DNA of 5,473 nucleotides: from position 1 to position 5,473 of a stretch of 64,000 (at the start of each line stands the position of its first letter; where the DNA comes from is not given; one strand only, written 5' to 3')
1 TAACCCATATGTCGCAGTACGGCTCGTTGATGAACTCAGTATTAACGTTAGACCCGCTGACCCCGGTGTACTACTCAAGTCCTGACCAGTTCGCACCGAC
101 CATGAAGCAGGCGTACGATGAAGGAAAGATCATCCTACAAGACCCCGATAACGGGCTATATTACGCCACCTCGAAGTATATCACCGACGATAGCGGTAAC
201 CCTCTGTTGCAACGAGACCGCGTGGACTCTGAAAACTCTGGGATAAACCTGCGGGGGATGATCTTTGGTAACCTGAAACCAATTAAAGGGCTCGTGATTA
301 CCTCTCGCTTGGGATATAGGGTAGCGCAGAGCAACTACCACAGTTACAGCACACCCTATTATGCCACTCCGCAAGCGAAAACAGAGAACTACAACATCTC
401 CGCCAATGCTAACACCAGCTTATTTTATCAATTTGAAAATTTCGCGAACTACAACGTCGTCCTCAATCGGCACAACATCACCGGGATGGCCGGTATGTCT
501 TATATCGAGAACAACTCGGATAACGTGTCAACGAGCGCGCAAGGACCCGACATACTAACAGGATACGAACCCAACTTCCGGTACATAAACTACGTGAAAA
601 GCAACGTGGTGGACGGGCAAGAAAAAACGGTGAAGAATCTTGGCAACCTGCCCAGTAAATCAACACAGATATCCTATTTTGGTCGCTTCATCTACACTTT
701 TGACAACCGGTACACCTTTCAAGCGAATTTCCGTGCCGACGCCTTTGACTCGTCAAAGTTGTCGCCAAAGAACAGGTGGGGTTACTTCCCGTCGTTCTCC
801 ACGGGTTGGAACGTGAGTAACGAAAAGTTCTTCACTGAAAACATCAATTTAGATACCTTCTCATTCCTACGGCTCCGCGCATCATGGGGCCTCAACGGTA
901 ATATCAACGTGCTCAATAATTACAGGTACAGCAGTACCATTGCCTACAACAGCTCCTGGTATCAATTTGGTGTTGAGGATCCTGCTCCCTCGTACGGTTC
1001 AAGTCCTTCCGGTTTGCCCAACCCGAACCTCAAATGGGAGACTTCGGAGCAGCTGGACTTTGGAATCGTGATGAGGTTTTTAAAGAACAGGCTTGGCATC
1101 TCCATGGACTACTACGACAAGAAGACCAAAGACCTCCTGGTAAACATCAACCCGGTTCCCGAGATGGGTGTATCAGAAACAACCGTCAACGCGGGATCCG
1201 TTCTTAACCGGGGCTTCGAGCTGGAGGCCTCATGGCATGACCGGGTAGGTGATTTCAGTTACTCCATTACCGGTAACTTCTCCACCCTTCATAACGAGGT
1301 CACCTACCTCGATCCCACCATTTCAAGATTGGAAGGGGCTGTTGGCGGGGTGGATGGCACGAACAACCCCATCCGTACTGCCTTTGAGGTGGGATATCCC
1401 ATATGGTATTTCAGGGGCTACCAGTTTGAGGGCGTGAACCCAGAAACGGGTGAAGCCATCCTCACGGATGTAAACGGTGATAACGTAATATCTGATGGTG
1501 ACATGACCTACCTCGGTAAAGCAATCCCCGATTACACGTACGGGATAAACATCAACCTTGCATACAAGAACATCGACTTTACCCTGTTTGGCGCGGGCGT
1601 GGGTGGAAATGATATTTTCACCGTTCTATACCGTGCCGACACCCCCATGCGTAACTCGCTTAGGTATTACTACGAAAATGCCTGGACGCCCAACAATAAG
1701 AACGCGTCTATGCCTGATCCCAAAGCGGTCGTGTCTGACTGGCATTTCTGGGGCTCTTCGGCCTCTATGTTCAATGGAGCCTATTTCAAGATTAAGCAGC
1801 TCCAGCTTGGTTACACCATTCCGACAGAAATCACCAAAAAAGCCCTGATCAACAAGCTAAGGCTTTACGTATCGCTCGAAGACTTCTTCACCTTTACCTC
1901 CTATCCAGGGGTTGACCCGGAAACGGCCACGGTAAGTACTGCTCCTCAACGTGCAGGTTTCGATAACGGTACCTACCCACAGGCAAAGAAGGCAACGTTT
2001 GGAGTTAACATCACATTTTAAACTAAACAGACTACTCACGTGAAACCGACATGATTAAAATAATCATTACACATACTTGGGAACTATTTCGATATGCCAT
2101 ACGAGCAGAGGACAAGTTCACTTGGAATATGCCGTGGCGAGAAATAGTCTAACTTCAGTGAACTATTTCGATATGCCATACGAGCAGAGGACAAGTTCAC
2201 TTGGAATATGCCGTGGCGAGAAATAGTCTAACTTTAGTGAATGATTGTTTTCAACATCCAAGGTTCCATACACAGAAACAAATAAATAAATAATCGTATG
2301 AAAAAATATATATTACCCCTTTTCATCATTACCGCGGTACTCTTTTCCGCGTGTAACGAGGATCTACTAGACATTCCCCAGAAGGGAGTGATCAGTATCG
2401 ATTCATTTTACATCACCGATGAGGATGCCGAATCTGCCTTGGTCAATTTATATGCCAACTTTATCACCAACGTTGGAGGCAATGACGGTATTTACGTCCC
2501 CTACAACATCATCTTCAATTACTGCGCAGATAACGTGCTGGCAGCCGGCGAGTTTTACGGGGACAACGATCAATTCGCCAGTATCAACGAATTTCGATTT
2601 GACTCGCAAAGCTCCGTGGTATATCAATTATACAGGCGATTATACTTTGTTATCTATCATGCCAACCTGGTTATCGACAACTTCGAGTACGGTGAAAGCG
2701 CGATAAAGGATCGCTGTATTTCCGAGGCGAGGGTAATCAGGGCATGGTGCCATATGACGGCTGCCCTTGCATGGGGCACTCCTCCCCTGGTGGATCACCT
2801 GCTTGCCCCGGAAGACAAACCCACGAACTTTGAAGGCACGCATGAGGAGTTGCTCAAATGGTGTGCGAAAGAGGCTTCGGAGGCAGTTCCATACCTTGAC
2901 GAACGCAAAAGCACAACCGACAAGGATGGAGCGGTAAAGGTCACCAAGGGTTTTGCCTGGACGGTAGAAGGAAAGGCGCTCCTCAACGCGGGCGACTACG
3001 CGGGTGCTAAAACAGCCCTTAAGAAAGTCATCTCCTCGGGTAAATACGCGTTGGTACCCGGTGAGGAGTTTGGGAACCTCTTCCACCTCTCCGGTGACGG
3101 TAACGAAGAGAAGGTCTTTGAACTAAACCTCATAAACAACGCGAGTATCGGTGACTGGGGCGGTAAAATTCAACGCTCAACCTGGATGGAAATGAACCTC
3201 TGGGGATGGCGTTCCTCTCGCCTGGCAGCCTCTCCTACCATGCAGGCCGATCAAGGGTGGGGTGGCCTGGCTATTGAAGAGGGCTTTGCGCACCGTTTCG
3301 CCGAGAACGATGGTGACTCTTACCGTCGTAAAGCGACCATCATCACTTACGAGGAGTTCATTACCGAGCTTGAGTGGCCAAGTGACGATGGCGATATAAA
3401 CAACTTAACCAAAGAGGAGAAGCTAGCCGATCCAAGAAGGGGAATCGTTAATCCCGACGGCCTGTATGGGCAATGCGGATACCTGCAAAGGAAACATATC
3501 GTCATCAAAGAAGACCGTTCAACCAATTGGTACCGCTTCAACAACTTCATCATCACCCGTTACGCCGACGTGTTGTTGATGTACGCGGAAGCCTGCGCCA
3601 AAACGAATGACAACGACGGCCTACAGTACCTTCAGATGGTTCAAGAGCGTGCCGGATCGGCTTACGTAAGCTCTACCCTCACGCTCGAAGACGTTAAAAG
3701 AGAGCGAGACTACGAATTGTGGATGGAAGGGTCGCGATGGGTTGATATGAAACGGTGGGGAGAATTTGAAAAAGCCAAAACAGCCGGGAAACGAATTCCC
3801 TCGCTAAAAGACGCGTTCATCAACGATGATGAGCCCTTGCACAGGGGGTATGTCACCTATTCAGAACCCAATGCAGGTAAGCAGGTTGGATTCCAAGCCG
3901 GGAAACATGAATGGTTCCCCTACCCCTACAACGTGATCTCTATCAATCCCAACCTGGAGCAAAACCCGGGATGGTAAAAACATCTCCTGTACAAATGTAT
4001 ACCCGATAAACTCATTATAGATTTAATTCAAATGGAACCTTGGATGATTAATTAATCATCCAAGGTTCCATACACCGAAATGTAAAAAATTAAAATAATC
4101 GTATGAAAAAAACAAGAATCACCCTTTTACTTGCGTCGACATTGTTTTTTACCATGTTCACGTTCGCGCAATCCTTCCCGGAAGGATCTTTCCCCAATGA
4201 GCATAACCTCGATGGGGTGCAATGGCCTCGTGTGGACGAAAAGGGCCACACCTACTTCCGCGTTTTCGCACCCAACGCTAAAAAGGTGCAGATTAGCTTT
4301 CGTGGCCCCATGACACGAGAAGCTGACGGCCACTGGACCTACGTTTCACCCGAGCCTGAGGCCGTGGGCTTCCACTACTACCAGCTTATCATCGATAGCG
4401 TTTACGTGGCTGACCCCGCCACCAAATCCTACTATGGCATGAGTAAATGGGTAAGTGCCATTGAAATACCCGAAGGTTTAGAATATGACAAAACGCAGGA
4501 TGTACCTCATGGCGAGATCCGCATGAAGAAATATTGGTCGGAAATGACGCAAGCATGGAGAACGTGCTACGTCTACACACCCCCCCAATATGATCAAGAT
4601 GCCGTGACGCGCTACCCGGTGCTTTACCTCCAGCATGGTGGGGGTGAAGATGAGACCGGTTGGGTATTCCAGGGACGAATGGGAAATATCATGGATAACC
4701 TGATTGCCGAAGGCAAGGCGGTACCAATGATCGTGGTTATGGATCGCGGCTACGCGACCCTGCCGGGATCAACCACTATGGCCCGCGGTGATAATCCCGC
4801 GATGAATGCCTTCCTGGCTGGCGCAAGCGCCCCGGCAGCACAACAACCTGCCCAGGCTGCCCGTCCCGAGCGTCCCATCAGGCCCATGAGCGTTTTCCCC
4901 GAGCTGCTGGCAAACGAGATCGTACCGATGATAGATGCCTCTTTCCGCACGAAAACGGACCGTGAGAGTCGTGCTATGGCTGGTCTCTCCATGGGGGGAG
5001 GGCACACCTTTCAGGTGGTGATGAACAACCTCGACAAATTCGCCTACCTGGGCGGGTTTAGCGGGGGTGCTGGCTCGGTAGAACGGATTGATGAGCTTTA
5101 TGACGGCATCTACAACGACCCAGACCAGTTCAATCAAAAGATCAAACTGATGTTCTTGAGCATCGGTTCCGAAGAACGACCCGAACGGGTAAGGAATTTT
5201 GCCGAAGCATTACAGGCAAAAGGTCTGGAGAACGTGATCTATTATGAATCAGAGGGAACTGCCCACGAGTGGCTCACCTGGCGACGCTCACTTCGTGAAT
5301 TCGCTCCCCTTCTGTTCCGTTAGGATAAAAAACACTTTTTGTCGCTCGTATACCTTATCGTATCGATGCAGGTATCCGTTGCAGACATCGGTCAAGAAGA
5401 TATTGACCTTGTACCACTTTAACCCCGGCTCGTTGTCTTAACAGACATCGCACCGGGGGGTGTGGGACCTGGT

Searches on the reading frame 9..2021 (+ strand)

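Call 47: search_protein_families(library=pfam, proteins=[window:9-2021:+], max_evalue=0.00001)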
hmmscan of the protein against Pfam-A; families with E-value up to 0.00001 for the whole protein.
window:9-2021:+ (670 aa): 1 family
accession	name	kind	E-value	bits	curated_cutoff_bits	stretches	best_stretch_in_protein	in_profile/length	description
PF00593.30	TonB_dep_Rec_b-barrel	-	1.2e-18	68.7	27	1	44-526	26-429/436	TonB dependent receptor-like, beta-barrel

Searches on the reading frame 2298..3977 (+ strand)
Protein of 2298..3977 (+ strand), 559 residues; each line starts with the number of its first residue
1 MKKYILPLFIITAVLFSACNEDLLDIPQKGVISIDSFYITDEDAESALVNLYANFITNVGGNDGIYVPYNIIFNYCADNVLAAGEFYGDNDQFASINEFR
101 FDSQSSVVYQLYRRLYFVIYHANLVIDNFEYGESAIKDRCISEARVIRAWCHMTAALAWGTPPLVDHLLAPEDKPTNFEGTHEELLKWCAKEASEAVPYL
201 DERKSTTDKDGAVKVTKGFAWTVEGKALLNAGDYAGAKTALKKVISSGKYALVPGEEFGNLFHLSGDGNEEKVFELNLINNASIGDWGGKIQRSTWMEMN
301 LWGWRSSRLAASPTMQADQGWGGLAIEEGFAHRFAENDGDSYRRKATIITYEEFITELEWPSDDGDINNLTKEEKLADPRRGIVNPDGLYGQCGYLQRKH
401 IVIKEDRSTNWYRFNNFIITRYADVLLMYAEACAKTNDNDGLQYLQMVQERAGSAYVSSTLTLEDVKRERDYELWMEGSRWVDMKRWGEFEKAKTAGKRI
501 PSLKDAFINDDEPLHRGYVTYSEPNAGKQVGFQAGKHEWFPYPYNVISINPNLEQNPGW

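Call 47: search_protein_families(library=pfam, proteins=[window:2298-3977:+], max_evalue=0.00001)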
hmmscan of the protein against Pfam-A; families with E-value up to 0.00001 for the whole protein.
window:2298-3977:+ (559 aa): 1 family
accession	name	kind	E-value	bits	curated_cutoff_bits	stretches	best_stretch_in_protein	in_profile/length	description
PF07980.17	SusD_RagB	-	7.6e-36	124.7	23.1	1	328-559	47-297/297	SusD family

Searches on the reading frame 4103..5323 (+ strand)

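Call 47: search_protein_families(library=pfam, proteins=[window:4103-5323:+], max_evalue=0.00001)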
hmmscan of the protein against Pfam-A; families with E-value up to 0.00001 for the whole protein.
window:4103-5323:+ (406 aa): 1 family
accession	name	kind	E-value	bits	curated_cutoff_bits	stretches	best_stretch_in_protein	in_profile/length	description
PF00756.26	Esterase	-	2.9e-17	63.7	22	1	147-398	2-245/251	Putative esterase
